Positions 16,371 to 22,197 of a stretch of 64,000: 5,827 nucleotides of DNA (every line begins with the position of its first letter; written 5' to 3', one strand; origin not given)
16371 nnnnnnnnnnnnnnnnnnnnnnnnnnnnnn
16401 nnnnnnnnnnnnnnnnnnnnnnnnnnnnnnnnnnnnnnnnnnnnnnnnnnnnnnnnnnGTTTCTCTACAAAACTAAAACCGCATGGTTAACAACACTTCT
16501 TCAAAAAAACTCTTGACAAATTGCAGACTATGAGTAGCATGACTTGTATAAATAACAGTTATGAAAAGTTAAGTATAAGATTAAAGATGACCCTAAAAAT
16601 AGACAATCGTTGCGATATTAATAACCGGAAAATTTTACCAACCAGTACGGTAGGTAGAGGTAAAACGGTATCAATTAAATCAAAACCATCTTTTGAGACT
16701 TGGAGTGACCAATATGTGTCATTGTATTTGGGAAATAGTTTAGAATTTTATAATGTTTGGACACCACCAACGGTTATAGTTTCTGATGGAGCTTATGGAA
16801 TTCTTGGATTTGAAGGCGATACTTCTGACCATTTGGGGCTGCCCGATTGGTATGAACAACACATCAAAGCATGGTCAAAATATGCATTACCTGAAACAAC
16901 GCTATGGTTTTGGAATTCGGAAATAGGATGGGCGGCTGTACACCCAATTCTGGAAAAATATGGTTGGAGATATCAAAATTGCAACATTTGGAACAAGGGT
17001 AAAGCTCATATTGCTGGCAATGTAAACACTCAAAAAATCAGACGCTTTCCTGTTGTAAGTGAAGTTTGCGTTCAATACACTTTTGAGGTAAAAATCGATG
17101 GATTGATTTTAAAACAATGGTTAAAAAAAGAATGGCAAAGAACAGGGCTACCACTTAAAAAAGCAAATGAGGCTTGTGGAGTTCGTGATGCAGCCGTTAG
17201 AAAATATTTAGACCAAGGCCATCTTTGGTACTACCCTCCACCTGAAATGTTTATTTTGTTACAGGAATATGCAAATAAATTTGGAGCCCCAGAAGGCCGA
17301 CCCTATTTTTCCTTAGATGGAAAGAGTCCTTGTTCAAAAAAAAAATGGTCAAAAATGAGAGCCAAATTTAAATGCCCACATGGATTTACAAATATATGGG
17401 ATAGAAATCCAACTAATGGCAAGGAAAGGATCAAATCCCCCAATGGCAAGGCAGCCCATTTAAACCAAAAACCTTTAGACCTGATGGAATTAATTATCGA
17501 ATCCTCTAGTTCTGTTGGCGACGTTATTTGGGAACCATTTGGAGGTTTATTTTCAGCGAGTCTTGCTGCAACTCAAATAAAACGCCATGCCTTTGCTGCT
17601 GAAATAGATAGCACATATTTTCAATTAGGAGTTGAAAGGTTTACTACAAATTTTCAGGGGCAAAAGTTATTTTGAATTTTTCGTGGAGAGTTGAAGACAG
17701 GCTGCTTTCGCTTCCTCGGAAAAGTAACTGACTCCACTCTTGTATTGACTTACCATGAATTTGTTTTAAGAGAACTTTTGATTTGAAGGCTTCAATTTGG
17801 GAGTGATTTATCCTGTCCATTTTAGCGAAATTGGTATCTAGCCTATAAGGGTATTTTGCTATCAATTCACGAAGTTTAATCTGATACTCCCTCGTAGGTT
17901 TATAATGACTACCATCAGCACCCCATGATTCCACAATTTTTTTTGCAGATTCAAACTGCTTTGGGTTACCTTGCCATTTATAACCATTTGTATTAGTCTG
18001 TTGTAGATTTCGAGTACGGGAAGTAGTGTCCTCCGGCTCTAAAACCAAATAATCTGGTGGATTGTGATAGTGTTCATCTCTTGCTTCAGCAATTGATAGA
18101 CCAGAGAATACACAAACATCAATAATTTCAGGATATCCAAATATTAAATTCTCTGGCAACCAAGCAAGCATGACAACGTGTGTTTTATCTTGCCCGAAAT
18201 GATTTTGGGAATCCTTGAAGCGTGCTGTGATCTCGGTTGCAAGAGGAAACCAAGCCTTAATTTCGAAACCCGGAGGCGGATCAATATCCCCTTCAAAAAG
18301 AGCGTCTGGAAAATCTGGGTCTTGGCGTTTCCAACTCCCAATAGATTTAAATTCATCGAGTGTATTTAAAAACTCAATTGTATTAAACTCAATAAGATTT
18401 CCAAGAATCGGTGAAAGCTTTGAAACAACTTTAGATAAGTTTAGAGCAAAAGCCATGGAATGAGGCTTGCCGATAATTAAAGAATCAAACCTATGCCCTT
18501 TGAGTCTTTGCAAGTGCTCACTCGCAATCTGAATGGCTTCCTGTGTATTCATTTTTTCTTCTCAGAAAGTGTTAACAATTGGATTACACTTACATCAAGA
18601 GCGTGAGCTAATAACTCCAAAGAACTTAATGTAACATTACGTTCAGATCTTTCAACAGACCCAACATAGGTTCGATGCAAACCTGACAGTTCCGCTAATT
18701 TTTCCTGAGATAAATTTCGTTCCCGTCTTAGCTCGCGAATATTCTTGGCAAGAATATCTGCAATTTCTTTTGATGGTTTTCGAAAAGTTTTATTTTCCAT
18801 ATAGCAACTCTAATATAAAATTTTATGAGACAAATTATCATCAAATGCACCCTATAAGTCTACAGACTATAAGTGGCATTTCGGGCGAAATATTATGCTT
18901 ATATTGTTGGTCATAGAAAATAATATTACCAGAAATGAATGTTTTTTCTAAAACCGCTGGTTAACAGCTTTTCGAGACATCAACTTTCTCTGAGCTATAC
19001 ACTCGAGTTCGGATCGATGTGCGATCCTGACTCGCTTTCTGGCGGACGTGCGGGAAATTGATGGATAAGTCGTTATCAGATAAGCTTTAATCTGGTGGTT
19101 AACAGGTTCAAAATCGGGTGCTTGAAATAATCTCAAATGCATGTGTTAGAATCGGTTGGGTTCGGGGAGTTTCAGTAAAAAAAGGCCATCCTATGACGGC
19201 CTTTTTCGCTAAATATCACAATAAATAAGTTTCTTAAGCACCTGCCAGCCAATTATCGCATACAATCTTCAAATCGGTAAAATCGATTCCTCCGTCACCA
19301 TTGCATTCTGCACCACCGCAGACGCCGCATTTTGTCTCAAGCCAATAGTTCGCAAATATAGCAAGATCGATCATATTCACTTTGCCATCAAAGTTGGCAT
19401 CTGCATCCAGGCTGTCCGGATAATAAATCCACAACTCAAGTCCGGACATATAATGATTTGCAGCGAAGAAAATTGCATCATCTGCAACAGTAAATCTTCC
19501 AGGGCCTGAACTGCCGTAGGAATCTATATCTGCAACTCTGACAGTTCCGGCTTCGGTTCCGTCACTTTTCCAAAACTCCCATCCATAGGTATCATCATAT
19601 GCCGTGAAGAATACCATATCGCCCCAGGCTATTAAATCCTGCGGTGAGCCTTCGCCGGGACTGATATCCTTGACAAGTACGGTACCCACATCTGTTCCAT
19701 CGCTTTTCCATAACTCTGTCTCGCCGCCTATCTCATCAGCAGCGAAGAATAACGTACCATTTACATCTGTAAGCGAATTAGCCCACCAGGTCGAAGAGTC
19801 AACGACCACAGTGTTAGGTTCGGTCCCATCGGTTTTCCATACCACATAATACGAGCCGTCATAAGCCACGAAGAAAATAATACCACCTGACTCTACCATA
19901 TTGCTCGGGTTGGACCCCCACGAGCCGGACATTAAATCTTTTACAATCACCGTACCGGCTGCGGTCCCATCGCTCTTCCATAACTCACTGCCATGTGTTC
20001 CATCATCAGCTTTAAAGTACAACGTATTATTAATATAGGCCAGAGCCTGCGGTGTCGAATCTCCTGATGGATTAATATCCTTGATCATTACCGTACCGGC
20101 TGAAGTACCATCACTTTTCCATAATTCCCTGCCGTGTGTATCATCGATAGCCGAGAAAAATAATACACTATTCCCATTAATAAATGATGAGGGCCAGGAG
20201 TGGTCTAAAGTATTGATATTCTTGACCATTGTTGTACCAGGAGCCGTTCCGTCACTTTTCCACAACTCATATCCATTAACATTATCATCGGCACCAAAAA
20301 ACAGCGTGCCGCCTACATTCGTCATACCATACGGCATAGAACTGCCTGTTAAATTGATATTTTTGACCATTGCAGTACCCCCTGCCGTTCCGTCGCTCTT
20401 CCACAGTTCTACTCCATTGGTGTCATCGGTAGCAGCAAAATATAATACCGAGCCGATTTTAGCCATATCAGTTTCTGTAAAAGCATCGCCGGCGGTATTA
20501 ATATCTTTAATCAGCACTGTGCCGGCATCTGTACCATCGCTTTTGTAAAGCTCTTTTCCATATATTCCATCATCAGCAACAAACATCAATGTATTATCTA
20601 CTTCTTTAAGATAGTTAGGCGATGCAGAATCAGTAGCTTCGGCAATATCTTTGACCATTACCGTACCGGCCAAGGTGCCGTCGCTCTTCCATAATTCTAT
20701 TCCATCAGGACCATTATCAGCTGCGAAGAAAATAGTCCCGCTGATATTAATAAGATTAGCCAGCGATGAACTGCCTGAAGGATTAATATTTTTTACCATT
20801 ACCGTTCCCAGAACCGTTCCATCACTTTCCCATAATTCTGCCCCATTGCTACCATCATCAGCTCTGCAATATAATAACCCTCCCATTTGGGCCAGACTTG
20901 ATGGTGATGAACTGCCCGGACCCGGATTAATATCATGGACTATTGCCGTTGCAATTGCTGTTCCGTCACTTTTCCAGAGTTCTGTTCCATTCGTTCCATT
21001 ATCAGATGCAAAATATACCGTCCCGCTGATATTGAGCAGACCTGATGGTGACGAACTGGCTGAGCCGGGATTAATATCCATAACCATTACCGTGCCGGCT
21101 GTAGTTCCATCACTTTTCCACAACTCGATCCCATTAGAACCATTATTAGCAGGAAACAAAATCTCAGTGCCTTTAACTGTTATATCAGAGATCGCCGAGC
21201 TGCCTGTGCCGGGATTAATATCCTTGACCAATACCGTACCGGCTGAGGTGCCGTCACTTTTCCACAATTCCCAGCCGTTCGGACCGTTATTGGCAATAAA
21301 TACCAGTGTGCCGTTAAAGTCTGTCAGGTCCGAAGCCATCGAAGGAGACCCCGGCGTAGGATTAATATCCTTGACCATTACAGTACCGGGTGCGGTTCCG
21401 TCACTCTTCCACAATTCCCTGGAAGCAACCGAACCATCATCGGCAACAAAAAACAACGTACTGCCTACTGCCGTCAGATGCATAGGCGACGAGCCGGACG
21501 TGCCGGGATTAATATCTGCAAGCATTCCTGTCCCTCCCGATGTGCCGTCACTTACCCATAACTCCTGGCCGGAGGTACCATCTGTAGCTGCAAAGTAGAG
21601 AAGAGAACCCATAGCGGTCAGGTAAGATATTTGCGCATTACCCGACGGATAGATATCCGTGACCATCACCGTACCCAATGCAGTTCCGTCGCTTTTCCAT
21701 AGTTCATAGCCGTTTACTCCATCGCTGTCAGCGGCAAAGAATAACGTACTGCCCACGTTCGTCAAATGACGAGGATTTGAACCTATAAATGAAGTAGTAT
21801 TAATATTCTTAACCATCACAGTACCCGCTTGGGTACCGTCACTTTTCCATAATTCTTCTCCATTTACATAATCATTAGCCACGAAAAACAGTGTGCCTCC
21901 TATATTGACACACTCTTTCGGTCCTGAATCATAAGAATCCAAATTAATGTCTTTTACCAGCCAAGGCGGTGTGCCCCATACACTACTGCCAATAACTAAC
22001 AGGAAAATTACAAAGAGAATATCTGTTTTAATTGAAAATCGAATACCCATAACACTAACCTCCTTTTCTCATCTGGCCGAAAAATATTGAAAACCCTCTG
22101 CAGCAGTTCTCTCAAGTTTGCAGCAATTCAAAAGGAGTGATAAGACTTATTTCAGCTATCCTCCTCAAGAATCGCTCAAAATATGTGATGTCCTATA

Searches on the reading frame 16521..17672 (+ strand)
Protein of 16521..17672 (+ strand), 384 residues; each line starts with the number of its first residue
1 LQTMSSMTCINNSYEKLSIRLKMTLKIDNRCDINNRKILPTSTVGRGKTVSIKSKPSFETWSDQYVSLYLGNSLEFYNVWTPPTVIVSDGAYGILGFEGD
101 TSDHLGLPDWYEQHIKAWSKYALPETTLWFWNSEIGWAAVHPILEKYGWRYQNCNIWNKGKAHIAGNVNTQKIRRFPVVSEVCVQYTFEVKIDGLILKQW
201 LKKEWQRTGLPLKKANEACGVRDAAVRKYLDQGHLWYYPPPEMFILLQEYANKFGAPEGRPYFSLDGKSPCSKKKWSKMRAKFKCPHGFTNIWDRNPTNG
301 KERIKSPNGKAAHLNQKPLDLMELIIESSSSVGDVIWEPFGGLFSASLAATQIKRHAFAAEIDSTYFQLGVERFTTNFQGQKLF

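Call 55: search_protein_families(library=pfam, proteins=[window:16521-17672:+], max_evalue=0.001)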
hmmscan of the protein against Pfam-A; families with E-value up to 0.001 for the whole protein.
window:16521-17672:+ (384 aa): 1 family
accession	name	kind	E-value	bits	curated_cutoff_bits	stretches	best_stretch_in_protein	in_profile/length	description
PF01555.25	N6_N4_Mtase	-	2.7e-15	57.4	26.7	1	86-369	4-218/221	DNA methylase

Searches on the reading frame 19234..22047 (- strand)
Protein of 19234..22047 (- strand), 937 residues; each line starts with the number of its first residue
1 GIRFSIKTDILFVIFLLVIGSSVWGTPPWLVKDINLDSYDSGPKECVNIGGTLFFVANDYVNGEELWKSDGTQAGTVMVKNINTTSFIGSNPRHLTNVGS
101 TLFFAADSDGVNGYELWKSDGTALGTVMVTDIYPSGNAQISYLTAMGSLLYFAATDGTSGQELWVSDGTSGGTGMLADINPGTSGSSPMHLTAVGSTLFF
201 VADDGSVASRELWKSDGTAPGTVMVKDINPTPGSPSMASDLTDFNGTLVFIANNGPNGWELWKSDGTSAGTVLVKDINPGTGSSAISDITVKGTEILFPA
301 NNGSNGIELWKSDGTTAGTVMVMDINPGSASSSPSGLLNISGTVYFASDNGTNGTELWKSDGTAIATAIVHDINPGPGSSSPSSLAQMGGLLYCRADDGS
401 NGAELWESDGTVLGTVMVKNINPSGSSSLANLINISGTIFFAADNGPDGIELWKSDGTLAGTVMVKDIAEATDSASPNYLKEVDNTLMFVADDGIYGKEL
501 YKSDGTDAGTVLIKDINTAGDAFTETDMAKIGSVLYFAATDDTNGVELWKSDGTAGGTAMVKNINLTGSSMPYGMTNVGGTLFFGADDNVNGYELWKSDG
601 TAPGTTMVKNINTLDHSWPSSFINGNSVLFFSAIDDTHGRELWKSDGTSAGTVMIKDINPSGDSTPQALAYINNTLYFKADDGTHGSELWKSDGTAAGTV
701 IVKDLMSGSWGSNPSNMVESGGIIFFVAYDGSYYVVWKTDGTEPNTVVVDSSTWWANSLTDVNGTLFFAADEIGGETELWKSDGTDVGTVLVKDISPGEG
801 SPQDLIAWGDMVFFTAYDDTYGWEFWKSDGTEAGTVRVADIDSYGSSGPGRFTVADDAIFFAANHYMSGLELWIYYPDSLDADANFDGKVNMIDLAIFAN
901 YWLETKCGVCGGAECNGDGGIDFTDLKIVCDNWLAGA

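Call 55: search_protein_families(library=pfam, proteins=[window:19234-22047:-], max_evalue=0.001)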
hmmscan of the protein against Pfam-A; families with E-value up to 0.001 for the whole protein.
window:19234-22047:- (937 aa): 2 families
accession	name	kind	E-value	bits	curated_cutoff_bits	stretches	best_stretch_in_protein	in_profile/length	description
PF13313.11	DUF4082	-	5.1e-07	30.2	28.4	0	396-425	39-68/143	Domain of unknown function (DUF4082)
PF00404.24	Dockerin_1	-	9e-06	26.2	22.9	1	883-929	3-52/57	Dockerin type I domain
